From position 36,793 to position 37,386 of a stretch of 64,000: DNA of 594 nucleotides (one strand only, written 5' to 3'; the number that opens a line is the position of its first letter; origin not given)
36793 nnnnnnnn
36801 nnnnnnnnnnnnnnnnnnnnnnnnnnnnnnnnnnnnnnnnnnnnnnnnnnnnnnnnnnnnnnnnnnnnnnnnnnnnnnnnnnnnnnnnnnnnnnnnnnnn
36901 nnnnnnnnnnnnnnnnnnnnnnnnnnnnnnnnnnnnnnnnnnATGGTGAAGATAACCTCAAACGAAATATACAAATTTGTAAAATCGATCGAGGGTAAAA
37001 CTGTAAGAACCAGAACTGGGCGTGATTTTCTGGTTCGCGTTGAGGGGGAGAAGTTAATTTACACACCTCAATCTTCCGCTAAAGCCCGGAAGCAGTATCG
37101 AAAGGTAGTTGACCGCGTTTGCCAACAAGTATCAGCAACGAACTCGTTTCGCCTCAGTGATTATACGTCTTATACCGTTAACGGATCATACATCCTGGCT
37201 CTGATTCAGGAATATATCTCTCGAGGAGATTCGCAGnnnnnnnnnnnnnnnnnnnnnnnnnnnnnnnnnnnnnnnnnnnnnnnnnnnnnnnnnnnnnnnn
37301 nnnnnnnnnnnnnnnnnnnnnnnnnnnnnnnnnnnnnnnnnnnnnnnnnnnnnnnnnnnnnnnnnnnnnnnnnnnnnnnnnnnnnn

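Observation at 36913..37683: Two unknown ORFs wedged between nrdA and nrdB, bracketed by a duplicated nrdA 3' end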

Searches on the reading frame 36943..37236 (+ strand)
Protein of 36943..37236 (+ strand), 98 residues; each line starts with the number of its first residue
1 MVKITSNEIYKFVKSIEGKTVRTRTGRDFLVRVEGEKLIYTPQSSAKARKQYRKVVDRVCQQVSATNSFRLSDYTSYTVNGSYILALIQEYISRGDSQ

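Call 4: search_protein_families(library=pfam, proteins=[window:36943-37236:+], max_evalue=1)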
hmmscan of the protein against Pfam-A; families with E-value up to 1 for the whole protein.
window:36943-37236:+ (98 aa): 2 families
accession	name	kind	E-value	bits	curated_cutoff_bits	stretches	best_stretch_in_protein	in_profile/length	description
PF14478.12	DUF4430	-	0.018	15.9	23.8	0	8-37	24-50/72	Domain of unknown function (DUF4430)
PF07924.16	NuiA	-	0.052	14.3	22.1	1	3-73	35-104/130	Nuclease A inhibitor-like protein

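Call 5: search_protein_families(library=padloc, proteins=[window:36943-37236:+], max_evalue=1)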
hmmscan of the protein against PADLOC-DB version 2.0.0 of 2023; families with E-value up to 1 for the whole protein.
window:36943-37236:+ (98 aa): 0 families

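Call 6: search_protein_families(library=ncbifam, proteins=[window:36943-37236:+], max_evalue=1)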
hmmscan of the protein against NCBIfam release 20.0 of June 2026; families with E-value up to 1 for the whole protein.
window:36943-37236:+ (98 aa): 0 families

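Call 7: search_protein_families(library=phrogs, proteins=[window:36943-37236:+], max_evalue=1)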
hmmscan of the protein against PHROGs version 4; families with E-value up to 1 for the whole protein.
window:36943-37236:+ (98 aa): 1 family
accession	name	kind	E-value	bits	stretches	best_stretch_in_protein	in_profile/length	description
phrog_17359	-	unknown function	0.19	13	1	15-74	3-63/87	-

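Call 9: search_solved_structures(query=window:36943-37236:+, max_evalue=10)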
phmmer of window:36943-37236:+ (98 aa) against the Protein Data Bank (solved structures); distinct sequences matched with E-value up to 10: 5.
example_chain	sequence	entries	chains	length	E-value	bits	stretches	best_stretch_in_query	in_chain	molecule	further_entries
3uz0_A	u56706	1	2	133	0.31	14.6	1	14-66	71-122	Stage III sporulation protein AH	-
3oiz_A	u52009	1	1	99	0.36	14.4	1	23-73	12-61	Antisigma-factor antagonist, STAS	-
3tuf_A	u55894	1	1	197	0.64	13.6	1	14-65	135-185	Stage III sporulation protein AH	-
4nkb_A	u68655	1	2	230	1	13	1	12-72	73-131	Probable serine/threonine-protein kinase zyg-1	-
4ql5_A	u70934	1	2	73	1.1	12.9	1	14-65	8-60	Translation initiation factor IF-1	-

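Call 11: find_homologous_proteins(query=window:36943-37236:+, max_evalue=0.001)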
Query window:36943-37236:+: 2 candidates shared short words with the query, none scored E <= 0.001.

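Call 32: search_protein_representatives(protein=window:36943-37236:+)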
Query: 98 residues. Proteins with E-value up to 0.001 (for the whole library): 244; up to 1e-10: 17; up to 1e-30: 0. The best 150 are listed.
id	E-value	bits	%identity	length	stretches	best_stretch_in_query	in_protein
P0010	5.5e-18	80.9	49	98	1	1-94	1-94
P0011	2.2e-15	72.6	43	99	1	4-93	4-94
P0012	1.4e-14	70.0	40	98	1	1-95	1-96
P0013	4.1e-14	68.5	40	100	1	1-93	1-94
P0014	6.1e-14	67.9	40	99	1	1-91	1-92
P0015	9.3e-14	67.4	36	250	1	1-91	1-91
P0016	1.6e-13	66.7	46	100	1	7-89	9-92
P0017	2.4e-13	66.1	40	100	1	2-93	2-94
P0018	4.5e-13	65.2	25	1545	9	21-83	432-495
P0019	2.2e-12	63.0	39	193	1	5-93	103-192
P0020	1.3e-11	60.5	38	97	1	5-97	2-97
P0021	1.9e-11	60.0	40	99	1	1-93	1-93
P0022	2.8e-11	59.5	38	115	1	2-93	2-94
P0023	3.4e-11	59.2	40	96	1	3-93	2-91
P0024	3.6e-11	59.1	44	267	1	1-95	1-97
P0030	2.7e-10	56.3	39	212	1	3-98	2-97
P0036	1.7e-09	53.8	41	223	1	3-94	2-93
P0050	8.8e-09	51.5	35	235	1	3-93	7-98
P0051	1.1e-08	51.2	38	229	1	3-94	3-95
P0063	4.1e-08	49.4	36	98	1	4-88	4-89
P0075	1.5e-07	47.6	36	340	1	9-93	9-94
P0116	1.3e-06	44.6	34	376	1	7-93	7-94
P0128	3.2e-06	43.3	35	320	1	4-92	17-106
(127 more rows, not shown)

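Call 33: search_protein_families(library=pfam, proteins=[P0015, P0024, P0030, P0036, P0050, P0051, P0075, P0116, P0128, P0019], max_evalue=0.01)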
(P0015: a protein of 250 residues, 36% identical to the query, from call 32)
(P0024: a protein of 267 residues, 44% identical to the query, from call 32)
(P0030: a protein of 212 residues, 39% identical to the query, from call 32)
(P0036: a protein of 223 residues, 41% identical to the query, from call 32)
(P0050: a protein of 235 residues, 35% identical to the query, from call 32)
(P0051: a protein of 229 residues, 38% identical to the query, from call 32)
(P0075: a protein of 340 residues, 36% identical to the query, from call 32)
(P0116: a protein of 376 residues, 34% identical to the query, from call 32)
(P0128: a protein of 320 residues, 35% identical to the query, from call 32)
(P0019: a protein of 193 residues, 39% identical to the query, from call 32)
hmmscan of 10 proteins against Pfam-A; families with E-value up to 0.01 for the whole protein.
P0015 (250 aa): 1 family
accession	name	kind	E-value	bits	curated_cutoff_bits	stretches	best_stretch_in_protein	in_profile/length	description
PF13391.12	HNH_2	-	8.4e-11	42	21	1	149-195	1-63/66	HNH endonuclease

P0024 (267 aa): 0 families

P0030 (212 aa): 3 families
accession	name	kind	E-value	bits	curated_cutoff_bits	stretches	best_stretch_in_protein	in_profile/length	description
PF01844.29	HNH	-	1.8e-13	50.8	21.4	1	160-210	1-45/47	HNH endonuclease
PF14279.12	HNH_5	-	0.0002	21.7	27.5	1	178-209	12-43/56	HNH endonuclease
PF13391.12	HNH_2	-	0.0031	17.8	21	0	160-208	1-57/66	HNH endonuclease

P0036 (223 aa): 1 family
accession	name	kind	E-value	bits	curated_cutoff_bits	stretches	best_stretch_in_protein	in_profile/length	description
PF02676.19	TYW3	-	4.4e-06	26.6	27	1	87-125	10-48/211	Methyltransferase TYW3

P0050 (235 aa): 0 families

P0051 (229 aa): 1 family
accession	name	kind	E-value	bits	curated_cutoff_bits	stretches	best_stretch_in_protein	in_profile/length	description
PF13020.12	NOV_C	-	4.7e-14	52.7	22.1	1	119-200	2-86/91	Protein NO VEIN, C-terminal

P0075 (340 aa): 2 families
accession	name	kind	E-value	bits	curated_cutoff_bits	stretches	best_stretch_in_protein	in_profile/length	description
PF01844.29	HNH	-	1.4e-10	41.5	21.4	1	269-319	1-46/47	HNH endonuclease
PF13391.12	HNH_2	-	0.0028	17.9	21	1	269-316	1-57/66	HNH endonuclease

P0116 (376 aa): 1 family
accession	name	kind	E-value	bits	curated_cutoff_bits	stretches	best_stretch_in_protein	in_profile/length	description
PF01844.29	HNH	-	5.1e-05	23.8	21.4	1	299-354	1-46/47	HNH endonuclease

P0128 (320 aa): 3 families
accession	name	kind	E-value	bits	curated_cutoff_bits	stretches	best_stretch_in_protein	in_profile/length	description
PF01844.29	HNH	-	2.3e-10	40.9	21.4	1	268-318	1-45/47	HNH endonuclease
PF13391.12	HNH_2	-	0.0035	17.6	21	1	268-316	1-57/66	HNH endonuclease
PF23382.1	DUF7097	-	0.0094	16.3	27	0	238-318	49-136/175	Family of unknown function (DUF7097)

P0019 (193 aa): 2 families
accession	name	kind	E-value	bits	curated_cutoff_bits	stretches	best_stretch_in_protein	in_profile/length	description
PF05463.16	Sclerostin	-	0.00045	20.4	27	1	25-81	152-208/214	Sclerostin (SOST)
PF12760.12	Zn_ribbon_IS1595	-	0.00065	20.1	25.4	1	4-46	17-45/46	Transposase zinc-ribbon domain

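Call 37: find_homologous_proteins(query=A2, max_evalue=0.001)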
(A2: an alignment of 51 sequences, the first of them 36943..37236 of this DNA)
Query A2 (51 sequences) (98 aa, profile of the alignment): 59 proteins with E <= 0.001 among 1431 candidates.
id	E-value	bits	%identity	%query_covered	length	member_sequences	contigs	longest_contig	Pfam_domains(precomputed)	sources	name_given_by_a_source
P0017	1.6e-33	133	41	94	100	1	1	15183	-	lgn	-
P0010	3.7e-31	125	48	96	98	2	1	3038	-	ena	-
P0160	5.8e-30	121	40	94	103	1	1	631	-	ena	-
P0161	1.8e-28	116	36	96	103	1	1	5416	-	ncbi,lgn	-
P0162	1.8e-28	116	39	93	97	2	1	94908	-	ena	-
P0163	6.9e-28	115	40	87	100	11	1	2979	-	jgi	jgi:hypothetical protein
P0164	2.5e-27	113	39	97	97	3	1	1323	-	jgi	jgi:hypothetical protein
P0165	3.0e-27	112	36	92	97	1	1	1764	-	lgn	-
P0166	5.2e-27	112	35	92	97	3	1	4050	-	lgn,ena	-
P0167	5.6e-27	112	36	88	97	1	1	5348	-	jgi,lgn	jgi:hypothetical protein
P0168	1.5e-26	110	37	92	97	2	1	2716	-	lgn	-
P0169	3.6e-26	109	41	93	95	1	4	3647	-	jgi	jgi:hypothetical protein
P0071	5.0e-26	109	40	68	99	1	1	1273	-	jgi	jgi:hypothetical protein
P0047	5.8e-26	108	35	93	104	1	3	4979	-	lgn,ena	-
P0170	1.1e-25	107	36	85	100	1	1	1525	-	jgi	jgi:hypothetical protein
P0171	1.4e-25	107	29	93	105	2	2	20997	-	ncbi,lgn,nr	ncbi:MAG: hypothetical protein M3R24_41235 [Chloroflexota bacterium]|nr:hypothetical protein [Chloro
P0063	3.8e-24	103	36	90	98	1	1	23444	-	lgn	-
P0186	1.9e-21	94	31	95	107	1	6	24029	-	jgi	jgi:hypothetical protein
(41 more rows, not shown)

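Call 38: search_solved_structures(query=A2, max_evalue=10)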
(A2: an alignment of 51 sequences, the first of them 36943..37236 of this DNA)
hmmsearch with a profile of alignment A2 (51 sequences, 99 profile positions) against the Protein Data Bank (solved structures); distinct sequences matched with E-value up to 10: 2.
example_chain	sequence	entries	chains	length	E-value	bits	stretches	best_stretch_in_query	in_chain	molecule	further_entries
2l2m_A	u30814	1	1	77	0.61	13.5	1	17-50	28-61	Hyponastic leave 1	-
3adj_A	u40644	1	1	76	0.62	13.5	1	17-50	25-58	F21M12.9 protein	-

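Call 39: search_protein_families(library=pfam, alignment_id=A2, max_evalue=0.01)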
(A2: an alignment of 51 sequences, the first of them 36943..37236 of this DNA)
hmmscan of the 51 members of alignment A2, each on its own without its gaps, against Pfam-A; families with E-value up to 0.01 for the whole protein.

A. member 1, window:36943-37236:+ (98 aa): 0 families

B. families by the number of members that match (of 51 scanned): 2 families
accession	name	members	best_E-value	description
PF07261.16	DnaB_2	1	0.0028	Replication initiation and membrane attachment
PF09981.14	DUF2218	1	0.0041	Uncharacterized protein conserved in bacteria (DUF2218)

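Call 41: find_encoding_contigs(protein=P0162, flank=6000, max_places=2)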
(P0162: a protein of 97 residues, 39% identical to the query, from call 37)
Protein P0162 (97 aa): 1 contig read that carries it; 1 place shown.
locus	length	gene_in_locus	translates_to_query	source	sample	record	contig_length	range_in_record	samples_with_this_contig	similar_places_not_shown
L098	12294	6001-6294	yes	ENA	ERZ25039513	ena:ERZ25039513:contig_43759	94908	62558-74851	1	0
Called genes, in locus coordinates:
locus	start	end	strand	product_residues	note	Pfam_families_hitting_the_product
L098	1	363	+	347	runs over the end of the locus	PF02085:Cytochrom_CIII (faint), PF14522:Cytochrome_C7 (faint), PF14537:Cytochrom_c3_2 (faint)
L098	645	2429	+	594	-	PF13625:Helicase_C_3, PF00270:DEAD (faint), PF04851:ResIII, PF16203:ERCC3_RAD25_C, PF00271:Helicase_C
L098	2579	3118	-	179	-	-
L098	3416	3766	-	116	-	-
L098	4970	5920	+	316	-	PF18755:RAMA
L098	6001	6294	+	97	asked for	-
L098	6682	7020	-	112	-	-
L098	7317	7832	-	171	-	PF25174:Beta-prop_THOC3 (weak), PF26549:Tricorn_N, PF26550:Tricorn_2nd, PF00930:DPPIV_N (faint), PF07676:PD40, PF26549:Tricorn_N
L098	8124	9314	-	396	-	PF01180:DHO_dh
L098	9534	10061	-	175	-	PF02585:PIG-L (weak)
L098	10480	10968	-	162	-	-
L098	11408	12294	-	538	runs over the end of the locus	-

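Call 42: find_encoding_contigs(protein=P0063, flank=6000, max_places=2)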
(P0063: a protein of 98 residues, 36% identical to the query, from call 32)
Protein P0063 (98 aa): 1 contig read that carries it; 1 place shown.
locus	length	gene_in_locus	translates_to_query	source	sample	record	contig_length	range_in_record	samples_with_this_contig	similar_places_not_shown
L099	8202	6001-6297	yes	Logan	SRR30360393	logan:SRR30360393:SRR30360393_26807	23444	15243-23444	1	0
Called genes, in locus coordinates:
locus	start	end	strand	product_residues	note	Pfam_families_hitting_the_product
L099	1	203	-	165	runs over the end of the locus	-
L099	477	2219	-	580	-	PF09823:DUF2357, PF04411:PDDEXK_7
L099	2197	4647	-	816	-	-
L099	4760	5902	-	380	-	PF13620:CarboxypepD_reg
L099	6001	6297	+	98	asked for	-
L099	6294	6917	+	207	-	PF18753:Nmad2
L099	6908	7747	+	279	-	PF18754:Nmad3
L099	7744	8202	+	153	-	?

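Call 44: find_encoding_contigs(protein=P0186, flank=6000, max_places=3)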
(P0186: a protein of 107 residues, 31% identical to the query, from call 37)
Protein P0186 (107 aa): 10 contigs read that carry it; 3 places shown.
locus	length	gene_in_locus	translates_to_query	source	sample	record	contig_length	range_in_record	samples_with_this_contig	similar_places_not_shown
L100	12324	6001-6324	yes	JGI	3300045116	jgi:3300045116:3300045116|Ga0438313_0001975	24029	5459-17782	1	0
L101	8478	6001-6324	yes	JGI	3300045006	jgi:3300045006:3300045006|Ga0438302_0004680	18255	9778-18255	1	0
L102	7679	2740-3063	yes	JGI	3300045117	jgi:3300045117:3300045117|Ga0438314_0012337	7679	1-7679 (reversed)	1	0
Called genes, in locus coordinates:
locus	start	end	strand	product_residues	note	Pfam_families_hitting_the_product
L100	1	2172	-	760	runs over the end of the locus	PF13166:AAA_13, PF13304:AAA_21 (faint)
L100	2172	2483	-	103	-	-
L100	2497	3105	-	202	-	PF02661:Fic, PF21248:SoFic-like_C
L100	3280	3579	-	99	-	PF13784:Fic_N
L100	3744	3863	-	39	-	-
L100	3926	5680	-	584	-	PF01120:Alpha_L_fucos, PF00754:F5_F8_type_C, PF22633:F5_F8_type_C_2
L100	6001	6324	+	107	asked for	-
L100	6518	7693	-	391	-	-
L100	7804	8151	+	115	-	PF05973:Gp49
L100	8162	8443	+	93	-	PF13744:HTH_37 (weak), PF01381:HTH_3 (weak)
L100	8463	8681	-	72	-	-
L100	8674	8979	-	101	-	PF04365:BrnT_toxin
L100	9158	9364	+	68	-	-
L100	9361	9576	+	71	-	PF07927:HicA_toxin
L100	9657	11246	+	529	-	PF00251:Glyco_hydro_32N, PF08244:Glyco_hydro_32C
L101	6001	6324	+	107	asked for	-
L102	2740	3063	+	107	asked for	-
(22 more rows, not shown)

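Call 45: find_encoding_contigs(protein=P0171, flank=6000, max_places=2)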
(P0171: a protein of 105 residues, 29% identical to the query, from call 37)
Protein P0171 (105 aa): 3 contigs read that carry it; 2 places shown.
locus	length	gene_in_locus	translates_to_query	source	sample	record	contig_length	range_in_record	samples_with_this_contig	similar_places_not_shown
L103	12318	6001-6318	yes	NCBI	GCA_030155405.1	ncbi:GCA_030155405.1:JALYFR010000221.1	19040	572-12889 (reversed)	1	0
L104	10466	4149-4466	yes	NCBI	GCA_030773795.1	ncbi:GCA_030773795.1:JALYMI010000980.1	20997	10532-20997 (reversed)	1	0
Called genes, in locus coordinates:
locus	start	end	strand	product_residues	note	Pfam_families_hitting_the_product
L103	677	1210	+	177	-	-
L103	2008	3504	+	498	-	PF00004:AAA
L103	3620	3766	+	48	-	-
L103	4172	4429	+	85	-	-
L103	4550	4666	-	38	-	-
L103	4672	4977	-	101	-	-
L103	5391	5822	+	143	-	-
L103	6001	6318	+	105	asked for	-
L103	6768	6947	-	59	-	-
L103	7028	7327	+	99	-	-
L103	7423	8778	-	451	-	PF01661:Macro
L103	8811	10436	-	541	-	PF14487:DarT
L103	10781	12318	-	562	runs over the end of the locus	PF01844:HNH, PF14279:HNH_5 (faint), PF00270:DEAD, PF00271:Helicase_C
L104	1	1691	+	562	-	PF00004:AAA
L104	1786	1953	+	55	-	-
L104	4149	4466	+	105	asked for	-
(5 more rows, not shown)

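Call 46: find_encoding_contigs(protein=P0010, flank=6000, max_places=2)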
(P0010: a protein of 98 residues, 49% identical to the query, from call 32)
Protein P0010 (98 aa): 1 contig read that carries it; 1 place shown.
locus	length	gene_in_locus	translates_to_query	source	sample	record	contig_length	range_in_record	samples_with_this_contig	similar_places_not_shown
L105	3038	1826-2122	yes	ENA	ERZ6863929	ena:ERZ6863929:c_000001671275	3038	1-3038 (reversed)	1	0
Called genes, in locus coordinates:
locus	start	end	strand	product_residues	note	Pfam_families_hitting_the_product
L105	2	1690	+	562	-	?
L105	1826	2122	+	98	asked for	-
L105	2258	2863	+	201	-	-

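Call 47: find_encoding_contigs(protein=P0017, flank=6000, max_places=2)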
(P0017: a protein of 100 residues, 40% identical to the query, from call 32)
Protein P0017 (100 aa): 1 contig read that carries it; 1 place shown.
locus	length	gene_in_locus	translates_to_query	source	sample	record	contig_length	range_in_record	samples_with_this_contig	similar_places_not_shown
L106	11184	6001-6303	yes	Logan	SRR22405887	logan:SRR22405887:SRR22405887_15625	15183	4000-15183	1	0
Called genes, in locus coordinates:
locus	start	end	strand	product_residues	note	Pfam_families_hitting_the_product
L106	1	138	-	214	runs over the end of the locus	PF13462:Thioredoxin_4, PF01323:DSBA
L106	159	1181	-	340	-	PF13857:Ank_5 (faint), PF13606:Ank_3 (faint), PF13637:Ank_4 (faint), PF12796:Ank_2, PF00023:Ank (weak)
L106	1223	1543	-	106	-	-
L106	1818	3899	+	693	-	PF03190:Thioredox_DsbH, PF13098:Thioredoxin_2 (weak), PF13899:Thioredoxin_7, PF07221:GlcNAc_2-epim (faint)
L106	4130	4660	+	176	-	-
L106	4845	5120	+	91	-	-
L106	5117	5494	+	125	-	-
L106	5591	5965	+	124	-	-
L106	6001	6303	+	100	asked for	-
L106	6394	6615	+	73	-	-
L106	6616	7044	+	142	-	PF01850:PIN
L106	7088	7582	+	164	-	PF04525:LOR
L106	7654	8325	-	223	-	PF09347:DUF1989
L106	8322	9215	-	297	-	PF08892:YqcI_YcgG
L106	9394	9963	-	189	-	PF08819:DUF1802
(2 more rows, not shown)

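Call 49: predict_structure(alignment_id=A3)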
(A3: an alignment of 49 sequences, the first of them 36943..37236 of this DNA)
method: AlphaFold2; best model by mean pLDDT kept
length: 98 residues; sequences in the alignment: 49
mean_pLDDT: 88.8   pTM: 0.78
mean pLDDT of the five models: 88.8, 88.7, 88.0, 87.9, 86.5
residues with pLDDT >= 90: 63; 70-90: 31; 50-70: 2; < 50: 2
segments of 3 or more residues with pLDDT < 50: none
pLDDT, mean of each block of 10 residues (from residue 1): 87 91 91 94 91 93 89 85 92 71
secondary structure, 60 per line:
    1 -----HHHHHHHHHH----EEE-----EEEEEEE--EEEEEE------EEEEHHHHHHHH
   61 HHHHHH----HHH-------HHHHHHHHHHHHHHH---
elements in order: H6-15 E20-22 E28-34 E37-42 E49-52 H53-66 H81-95

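Call 53: fold_search(model_id=the predicted structure, library=pdb)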
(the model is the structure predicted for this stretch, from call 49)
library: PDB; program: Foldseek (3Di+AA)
matches with E <= 10: 991; with E <= 0.001: 0
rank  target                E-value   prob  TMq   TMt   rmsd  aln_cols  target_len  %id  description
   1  5v1u_A                1.9e-01  0.35  0.28  0.31  10.3        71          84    7  TbiB1 in Complex with the TbiA(beta) Leader Peptide (released 2018-09-05)
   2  7nky_Z                2.3e-01  0.57  0.29  0.20  33.6        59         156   27  RNA Polymerase II-Spt4/5-nucleosome-FACT structure (released 2021-07-07)
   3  7nkx_Z                2.6e-01  0.85  0.30  0.20   3.1        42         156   31  RNA polymerase II-Spt4/5-nucleosome-Chd1 structure (released 2021-08-25)
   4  4ytl_A                2.6e-01  0.69  0.26  0.26   3.9        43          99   16  Structure of the KOW2-KOW3 Domain of Transcription Elongation Factor Spt5. (released 2015-08-12)
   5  9a7v_A                2.7e-01  0.35  0.26  0.27   5.7        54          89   15  Integrative model of YRBF-GLPD by crosslinking MS and deep learning (released 2024-09-18)
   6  8rap_Z                3.3e-01  0.82  0.30  0.08   3.1        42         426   31  Structure of Sen1-ADP.BeF3 bound RNA Polymerase II pre-termination complex (released 2024-10-30)
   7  8vl4_MODEL_1_A        3.3e-01  0.11  0.24  0.23  13.1       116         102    9  Solution NMR Structure of de novo design protein 312 parent (released 2024-08-07)
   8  9rtt_Z                3.8e-01  0.72  0.29  0.07   3.7        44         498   18  Activated Elongation Complex with IWS1 and ELOF1 (released 2025-09-03)
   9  9syu_B                3.8e-01  0.30  0.27  0.04   8.9        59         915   15  shutdown state non-muscle myosin 2A heads region (released 2025-10-22)
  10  6gmh_Z                4.0e-01  0.69  0.29  0.07   3.7        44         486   20  Structure of activated transcription complex Pol II-DSIF-PAF-SPT6 (released 2018-08-22)
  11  5ohq                  4.5e-01  0.60  0.26  0.24   4.2        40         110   12  Crystal structure of the KOW6-KOW7 domain of human DSIF (released 2017-09-13)
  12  3ua6_B                4.5e-01  0.47  0.21  0.32   3.3        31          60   13  Crystal Structure of the Human Fyn SH3 domain (released 2012-07-25)
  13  5v1u_B                4.8e-01  0.23  0.28  0.31  10.1        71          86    7  TbiB1 in Complex with the TbiA(beta) Leader Peptide (released 2018-09-05)
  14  7c9n_A                5.1e-01  0.54  0.33  0.17   4.3        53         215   15  Crystal structure of SETDB1 tudor domain in complexed with Compound 1. (released 2021-04-07)
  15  5ejk_B                5.1e-01  0.35  0.23  0.10   4.8        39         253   18  Crystal structure of the Rous sarcoma virus intasome (released 2016-02-17)
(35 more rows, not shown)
